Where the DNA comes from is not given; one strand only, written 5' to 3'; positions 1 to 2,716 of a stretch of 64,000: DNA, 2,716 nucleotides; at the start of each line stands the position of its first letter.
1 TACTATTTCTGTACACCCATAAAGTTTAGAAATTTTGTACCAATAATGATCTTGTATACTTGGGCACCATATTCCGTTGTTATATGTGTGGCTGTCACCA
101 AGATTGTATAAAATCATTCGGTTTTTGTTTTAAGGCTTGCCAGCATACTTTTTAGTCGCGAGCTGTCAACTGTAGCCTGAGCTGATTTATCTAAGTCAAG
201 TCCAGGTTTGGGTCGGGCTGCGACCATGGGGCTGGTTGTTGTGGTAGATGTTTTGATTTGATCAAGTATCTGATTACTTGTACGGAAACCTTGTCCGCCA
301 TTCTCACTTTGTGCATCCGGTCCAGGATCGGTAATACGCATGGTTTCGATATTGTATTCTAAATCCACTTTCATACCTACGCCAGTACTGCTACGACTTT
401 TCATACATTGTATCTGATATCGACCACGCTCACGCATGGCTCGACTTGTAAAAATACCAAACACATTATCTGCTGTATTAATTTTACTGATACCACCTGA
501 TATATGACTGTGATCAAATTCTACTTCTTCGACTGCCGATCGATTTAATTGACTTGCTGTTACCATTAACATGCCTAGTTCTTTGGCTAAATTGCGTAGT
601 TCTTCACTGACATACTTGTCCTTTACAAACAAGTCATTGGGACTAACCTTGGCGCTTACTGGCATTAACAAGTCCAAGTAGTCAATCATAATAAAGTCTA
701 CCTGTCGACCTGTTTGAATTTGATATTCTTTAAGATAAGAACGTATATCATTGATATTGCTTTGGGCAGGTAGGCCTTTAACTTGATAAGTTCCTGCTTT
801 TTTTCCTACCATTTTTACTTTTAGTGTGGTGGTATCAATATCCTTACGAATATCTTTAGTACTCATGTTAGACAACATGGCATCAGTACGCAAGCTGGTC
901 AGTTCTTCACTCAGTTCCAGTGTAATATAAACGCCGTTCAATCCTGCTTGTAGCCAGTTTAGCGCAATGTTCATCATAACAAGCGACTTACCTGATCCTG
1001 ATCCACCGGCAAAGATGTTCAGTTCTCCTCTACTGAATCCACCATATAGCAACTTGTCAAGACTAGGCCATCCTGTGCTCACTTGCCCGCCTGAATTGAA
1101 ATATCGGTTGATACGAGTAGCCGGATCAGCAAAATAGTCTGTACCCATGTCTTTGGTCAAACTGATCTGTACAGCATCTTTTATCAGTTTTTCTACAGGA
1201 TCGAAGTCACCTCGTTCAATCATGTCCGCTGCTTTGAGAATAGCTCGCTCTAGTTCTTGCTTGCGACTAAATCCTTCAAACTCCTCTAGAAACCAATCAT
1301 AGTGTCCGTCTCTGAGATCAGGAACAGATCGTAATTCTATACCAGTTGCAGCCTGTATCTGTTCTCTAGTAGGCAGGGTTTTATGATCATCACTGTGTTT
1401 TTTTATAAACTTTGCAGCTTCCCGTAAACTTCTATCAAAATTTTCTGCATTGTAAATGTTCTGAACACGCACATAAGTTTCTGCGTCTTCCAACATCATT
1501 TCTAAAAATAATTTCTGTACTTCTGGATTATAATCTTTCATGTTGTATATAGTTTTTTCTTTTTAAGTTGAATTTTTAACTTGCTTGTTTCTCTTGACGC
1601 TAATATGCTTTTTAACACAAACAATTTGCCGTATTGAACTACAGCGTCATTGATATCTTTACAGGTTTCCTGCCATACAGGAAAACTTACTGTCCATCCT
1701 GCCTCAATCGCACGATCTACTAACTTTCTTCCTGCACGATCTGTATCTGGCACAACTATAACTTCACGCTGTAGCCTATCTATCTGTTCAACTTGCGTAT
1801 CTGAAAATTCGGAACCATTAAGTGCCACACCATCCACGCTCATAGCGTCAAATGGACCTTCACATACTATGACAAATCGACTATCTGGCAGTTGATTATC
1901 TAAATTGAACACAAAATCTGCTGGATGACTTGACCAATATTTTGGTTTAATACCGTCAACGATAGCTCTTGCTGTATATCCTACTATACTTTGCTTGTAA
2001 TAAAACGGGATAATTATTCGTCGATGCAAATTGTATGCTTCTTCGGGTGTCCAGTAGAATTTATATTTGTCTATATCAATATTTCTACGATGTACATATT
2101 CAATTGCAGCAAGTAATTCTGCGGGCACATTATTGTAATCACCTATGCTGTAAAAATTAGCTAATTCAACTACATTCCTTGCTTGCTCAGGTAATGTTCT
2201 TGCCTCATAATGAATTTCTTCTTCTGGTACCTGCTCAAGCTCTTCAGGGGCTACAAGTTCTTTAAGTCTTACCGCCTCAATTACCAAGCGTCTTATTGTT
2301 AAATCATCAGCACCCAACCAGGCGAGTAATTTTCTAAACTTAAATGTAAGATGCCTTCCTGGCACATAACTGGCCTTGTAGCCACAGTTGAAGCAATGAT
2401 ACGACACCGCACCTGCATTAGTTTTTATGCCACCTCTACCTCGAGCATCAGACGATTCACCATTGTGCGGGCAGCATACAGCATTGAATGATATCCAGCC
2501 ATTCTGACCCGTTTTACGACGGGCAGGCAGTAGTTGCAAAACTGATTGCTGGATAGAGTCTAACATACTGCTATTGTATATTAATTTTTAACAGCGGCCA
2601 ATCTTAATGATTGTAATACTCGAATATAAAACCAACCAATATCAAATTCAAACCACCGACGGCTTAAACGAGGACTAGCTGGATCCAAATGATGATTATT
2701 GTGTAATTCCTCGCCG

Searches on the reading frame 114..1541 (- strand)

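Call 65: search_protein_families(library=phrogs, proteins=[window:114-1541:-], max_evalue=0.00001)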
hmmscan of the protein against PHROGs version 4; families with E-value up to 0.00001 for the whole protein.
window:114-1541:- (475 aa): 7 families
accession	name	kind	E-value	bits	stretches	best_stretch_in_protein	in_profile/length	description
phrog_19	-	DNA, RNA and nucleotide metabolism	1.6e-70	239.7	1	2-419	157-589/621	DnaB-like replicative helicase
phrog_239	-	DNA, RNA and nucleotide metabolism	5.9e-30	105.9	1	153-417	340-610/801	DNA primase/helicase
phrog_243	-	DNA, RNA and nucleotide metabolism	8.8e-23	81.6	1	146-406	10-268/273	DnaB-like replicative helicase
phrog_97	-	other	1.4e-07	32.1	1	153-209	49-110/506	UvsX-like recombinase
phrog_11530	-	unknown function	1.1e-06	29.7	1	260-335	13-83/184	-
phrog_8337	-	DNA, RNA and nucleotide metabolism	5.2e-06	27.1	1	147-245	43-141/273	DNA repair protein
phrog_3213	-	DNA, RNA and nucleotide metabolism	8.4e-06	25.8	0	133-193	182-244/509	DnaB-like replicative helicase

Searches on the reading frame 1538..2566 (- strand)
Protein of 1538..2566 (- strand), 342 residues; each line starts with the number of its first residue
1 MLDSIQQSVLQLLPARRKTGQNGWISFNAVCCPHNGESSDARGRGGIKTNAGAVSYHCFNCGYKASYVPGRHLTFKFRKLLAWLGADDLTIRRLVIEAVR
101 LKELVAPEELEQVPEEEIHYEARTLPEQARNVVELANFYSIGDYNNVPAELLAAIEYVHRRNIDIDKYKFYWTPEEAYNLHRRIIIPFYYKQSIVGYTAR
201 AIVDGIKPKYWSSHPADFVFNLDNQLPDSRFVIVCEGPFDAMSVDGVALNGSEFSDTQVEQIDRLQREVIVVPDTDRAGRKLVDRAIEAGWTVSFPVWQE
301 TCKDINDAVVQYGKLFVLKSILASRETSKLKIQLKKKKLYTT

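Call 65: search_protein_families(library=phrogs, proteins=[window:1538-2566:-], max_evalue=0.00001)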
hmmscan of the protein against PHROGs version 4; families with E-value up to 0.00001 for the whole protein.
window:1538-2566:- (342 aa): 4 families
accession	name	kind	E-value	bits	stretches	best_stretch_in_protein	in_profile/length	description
phrog_47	-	DNA, RNA and nucleotide metabolism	1.9e-45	156.8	1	9-337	34-356/947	DNA primase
phrog_6444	-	DNA, RNA and nucleotide metabolism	3.3e-11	43.7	1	181-290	201-326/577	DNA primase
phrog_239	-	DNA, RNA and nucleotide metabolism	2.2e-10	41.1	1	32-312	45-299/801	DNA primase/helicase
phrog_849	-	DNA, RNA and nucleotide metabolism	7.5e-09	36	1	153-329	148-347/435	DNA primase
